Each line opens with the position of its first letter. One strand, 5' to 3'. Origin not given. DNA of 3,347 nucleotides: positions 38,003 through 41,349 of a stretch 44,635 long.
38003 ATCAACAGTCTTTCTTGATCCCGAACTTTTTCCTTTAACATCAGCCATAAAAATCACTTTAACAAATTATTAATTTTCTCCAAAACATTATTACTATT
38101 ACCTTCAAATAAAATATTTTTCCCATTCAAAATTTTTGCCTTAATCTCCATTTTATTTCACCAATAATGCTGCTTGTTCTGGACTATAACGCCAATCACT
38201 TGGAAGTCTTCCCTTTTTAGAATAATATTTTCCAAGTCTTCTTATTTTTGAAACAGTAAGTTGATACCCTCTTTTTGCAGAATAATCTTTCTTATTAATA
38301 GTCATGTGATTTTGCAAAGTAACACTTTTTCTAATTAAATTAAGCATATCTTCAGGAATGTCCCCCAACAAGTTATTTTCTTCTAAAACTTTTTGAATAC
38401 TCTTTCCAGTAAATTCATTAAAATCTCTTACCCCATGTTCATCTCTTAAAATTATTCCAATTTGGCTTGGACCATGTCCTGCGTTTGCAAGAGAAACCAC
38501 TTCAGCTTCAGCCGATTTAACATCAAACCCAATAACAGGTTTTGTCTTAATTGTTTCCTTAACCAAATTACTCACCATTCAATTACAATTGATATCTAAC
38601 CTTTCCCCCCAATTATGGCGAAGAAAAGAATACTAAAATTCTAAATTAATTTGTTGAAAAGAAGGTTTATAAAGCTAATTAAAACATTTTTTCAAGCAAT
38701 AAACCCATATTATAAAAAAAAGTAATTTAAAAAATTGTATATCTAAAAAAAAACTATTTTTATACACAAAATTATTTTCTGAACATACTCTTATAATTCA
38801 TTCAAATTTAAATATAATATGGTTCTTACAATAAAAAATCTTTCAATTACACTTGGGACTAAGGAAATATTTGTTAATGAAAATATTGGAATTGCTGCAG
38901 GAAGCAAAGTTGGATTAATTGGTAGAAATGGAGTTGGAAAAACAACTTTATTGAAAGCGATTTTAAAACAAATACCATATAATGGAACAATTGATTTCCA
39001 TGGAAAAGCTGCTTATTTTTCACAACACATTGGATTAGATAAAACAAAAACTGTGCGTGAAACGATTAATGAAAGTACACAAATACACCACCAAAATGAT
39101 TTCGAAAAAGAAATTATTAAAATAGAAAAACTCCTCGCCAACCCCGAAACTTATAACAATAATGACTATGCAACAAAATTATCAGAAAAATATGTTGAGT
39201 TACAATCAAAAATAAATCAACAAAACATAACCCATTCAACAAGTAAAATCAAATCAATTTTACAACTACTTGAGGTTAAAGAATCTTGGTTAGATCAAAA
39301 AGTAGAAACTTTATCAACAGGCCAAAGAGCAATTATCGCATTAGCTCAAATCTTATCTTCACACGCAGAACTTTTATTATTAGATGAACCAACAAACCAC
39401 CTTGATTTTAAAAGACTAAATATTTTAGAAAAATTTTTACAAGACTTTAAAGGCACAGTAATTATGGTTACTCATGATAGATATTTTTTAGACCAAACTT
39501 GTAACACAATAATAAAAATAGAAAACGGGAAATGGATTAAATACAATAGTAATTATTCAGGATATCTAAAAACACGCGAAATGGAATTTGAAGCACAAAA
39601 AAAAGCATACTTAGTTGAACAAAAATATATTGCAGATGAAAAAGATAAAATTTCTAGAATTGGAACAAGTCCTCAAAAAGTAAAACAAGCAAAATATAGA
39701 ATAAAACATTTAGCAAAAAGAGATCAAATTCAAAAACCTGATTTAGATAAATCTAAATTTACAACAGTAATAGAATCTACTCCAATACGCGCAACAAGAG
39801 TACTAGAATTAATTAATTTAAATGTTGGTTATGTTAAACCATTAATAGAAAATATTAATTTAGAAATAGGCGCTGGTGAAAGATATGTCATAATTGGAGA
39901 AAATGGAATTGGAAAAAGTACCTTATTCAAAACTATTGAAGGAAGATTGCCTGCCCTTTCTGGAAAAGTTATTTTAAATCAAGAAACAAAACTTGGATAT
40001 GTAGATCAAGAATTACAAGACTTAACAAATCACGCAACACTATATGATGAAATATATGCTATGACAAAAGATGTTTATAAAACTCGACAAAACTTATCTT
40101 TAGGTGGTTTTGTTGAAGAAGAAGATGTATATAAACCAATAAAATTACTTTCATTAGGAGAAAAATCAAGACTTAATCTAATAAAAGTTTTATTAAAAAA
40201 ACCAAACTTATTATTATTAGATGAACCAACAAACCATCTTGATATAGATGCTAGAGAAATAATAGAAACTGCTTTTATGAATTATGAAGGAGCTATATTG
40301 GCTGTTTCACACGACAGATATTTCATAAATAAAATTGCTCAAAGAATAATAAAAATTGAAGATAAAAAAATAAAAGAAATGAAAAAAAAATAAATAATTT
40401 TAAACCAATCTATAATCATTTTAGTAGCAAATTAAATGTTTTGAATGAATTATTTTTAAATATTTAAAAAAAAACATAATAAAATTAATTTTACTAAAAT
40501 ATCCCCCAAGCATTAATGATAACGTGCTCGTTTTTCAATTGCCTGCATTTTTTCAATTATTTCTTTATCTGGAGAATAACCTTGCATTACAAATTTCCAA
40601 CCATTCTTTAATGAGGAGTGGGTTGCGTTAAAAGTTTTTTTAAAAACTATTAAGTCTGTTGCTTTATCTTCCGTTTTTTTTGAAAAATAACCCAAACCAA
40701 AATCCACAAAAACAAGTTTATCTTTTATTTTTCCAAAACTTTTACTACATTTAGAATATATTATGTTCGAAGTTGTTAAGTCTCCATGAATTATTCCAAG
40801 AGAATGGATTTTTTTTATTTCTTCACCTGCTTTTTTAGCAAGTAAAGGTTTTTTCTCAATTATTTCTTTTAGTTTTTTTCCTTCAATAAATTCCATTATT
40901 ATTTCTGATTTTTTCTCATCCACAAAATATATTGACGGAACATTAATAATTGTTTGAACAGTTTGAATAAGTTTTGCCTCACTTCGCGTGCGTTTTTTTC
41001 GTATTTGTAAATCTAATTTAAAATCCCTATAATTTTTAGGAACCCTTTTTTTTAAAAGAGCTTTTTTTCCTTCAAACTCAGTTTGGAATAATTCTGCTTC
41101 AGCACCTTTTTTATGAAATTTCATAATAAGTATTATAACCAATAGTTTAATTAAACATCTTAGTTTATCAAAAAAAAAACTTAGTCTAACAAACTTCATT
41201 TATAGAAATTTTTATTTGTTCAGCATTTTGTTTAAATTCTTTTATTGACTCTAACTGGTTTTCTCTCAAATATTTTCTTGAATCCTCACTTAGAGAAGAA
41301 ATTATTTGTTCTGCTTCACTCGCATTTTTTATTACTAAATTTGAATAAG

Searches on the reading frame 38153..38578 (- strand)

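Call 3: search_protein_families(library=pfam, proteins=[window:38153-38578:-], max_evalue=0.1)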
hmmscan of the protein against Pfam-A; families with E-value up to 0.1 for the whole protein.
window:38153-38578:- (141 aa): 2 families
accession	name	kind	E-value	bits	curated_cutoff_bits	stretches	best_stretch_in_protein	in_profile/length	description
PF00312.27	Ribosomal_S15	-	3e-14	53.4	31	1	62-138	6-80/81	Ribosomal protein S15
PF08069.17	Ribosomal_S13_N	-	1.6e-08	34.9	25.4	1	20-50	30-60/60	Ribosomal S13/S15 N-terminal domain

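Call 4: search_protein_families(library=ncbifam, proteins=[window:38153-38578:-], max_evalue=0.1)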
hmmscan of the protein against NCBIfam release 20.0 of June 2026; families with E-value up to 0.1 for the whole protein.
window:38153-38578:- (141 aa): 2 families
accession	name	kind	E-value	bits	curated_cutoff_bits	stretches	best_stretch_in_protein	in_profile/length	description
NF006331.0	PRK08561.1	equivalog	2.7e-43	147.3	154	1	17-141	27-151/152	30S ribosomal protein S15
TIGR00952.1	S15_bact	equivalog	1.1e-05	25.7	63.65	1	86-122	34-70/86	30S ribosomal protein S15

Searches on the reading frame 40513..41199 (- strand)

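Call 20: search_protein_families(library=ncbifam, proteins=[window:40513-41199:-], max_evalue=0.05)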
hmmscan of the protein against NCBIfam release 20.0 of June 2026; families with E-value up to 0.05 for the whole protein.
window:40513-41199:- (228 aa): 20 families
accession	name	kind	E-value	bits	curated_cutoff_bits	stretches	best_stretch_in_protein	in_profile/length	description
TIGR03724.2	arch_bud32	equivalog_domain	2.8e-58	196.6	125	1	32-227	1-192/193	KEOPS complex kinase/ATPase Bud32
NF007174.0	PRK09605.1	equivalog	4.9e-53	180.4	447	1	27-228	339-535/535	bifunctional N(6)-L-threonylcarbamoyladenine synthase/serine/threonine protein kinase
NF011463.0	PRK14879.1-4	equivalog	5.9e-49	166.6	188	1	26-227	20-224/237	Kae1-associated kinase Bud32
NF011460.0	PRK14879.1-1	equivalog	2.7e-44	151.1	199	1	25-227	12-220/232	Kae1-associated kinase Bud32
NF011462.0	PRK14879.1-3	equivalog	2.8e-41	141.4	174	1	30-228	4-190/192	Kae1-associated kinase Bud32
NF011464.0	PRK14879.1-7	equivalog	1.4e-37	129.5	246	1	26-227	1-213/221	Kae1-associated kinase Bud32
NF011461.0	PRK14879.1-2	equivalog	2.7e-30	105.8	372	1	27-227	6-209/225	Kae1-associated kinase Bud32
NF002475.0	PRK01723.1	equivalog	2.6e-07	29.9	142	1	97-209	121-236/241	3-deoxy-D-manno-octulosonic acid kinase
NF033483.0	PknB_PASTA_kin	equivalog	5.3e-06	25.8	450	1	70-151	53-143/563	Stk1 family PASTA domain-containing Ser/Thr kinase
NF047741.1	antiphage_MADS6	equivalog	3.4e-05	22.5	460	1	67-122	534-591/612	methylation-associated defense system protein kinase MAD6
NF058632.1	SerThrKinPrkT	equivalog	0.00033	19.8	280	1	79-152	69-154/322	serine/threonine protein kinase PrkT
TIGR01982.1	UbiB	equivalog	0.0005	18.8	487.55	1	61-176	196-310/436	2-polyprenylphenol 6-hydroxylase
NF007684.0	PRK10359.1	equivalog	0.00079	19.1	248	1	99-193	119-202/232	lipopolysaccharide core heptose(II) kinase RfaY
NF038151.1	lanthi_synth_III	equivalog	0.0013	17.2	575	1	121-151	342-372/833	class III lanthionine synthetase LanKC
NF006620.0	PRK09188.1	equivalog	0.0015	17.6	490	1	68-143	65-139/365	serine/threonine protein kinase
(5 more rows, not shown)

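Call 21: search_protein_families(library=pfam, proteins=[window:40513-41199:-], max_evalue=0.05)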
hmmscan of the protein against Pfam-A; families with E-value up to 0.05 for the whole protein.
window:40513-41199:- (228 aa): 9 families
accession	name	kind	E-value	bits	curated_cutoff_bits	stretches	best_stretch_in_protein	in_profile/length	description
PF00069.31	Pkinase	-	7.9e-08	32.4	31.7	1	65-178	42-153/263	Protein kinase domain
PF03109.22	ABC1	-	1e-07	31.8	22.9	1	82-184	128-229/244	ABC1 atypical kinase-like domain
PF01163.29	RIO1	-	2.1e-06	28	22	1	60-150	44-140/187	RIO domain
PF06293.20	Kdo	-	7.2e-05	22.8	21.3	1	69-208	56-207/207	Lipopolysaccharide kinase (Kdo/WaaP) family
PF22303.2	OspG_kinase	-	0.00051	20.5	27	1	128-180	95-143/152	Protein kinase OspG, kinase domain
PF07714.23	PK_Tyr_Ser-Thr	-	0.0029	17.4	23.1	1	68-173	45-152/258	Protein tyrosine and serine/threonine kinase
PF07798.16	CCDC90-like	-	0.0065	16.8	33.5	1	28-79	74-125/175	Coiled-coil domain-containing protein 90-like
PF02958.26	EcKL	-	0.011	15.6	22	1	50-174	135-252/294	Ecdysteroid kinase-like family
PF01633.27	Choline_kinase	-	0.011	15.5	29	1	53-168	92-189/300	Choline/ethanolamine kinase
